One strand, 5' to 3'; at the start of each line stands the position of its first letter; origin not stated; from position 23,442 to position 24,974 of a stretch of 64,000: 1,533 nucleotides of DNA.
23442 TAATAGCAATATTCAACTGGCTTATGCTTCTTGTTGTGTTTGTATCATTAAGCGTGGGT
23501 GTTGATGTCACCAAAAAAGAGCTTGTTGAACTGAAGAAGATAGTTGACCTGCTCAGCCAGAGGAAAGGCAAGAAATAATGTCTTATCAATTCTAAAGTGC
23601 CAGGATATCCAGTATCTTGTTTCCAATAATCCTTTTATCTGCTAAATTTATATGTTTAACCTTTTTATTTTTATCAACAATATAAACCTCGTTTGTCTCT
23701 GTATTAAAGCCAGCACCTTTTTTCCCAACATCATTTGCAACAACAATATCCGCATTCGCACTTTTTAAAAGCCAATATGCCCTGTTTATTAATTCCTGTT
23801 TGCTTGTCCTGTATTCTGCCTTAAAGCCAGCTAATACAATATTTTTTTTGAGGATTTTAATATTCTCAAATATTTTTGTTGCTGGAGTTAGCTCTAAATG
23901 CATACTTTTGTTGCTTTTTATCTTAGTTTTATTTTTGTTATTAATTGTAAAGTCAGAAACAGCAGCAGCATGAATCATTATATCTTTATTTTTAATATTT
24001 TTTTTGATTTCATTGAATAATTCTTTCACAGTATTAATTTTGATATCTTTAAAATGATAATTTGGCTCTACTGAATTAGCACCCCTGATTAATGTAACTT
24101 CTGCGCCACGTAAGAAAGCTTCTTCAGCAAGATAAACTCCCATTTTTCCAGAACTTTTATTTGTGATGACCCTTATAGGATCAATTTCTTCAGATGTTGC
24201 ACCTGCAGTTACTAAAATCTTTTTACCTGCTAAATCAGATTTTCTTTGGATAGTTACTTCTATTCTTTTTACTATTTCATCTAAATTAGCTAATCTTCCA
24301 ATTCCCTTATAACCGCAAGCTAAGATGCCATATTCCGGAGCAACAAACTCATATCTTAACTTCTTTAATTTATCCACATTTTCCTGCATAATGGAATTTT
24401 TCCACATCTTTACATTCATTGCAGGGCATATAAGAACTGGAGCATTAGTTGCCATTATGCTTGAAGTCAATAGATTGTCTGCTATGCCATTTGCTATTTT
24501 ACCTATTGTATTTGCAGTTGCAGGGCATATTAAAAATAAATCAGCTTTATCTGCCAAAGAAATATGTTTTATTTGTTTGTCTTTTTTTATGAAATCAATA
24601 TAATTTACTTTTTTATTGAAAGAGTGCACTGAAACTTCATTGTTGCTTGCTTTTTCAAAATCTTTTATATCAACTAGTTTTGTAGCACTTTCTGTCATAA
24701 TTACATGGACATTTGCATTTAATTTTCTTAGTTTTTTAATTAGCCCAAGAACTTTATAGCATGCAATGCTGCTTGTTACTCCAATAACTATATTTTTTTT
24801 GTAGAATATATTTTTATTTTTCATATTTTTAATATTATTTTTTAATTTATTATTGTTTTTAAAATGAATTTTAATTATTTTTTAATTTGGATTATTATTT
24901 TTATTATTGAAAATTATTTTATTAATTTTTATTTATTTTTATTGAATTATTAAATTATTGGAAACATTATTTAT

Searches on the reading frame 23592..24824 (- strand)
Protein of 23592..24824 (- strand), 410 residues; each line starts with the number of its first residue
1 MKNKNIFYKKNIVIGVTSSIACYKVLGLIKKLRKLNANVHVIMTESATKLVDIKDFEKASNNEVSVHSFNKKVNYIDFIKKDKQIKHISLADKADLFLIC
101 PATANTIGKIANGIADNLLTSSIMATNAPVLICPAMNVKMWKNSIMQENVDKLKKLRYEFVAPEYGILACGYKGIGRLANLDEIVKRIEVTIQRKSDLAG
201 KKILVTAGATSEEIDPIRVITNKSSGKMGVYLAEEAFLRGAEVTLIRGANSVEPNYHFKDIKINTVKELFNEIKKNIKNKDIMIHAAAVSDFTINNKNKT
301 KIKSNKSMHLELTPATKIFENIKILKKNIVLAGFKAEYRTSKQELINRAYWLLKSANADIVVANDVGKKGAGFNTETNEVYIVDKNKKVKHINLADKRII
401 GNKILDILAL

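Call 8: search_protein_families(library=pfam, proteins=[window:23592-24824:-], max_evalue=0.001)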
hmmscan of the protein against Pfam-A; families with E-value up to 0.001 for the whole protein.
window:23592-24824:- (410 aa): 2 families
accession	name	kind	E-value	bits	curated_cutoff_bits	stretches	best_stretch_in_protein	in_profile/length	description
PF04127.22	DFP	-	9.1e-55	185.8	22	1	198-383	1-186/186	DNA/pantothenate metabolism flavoprotein C-terminal domain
PF02441.25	Flavoprotein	-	2.3e-36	125.3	22.7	1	10-188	1-158/162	Flavoprotein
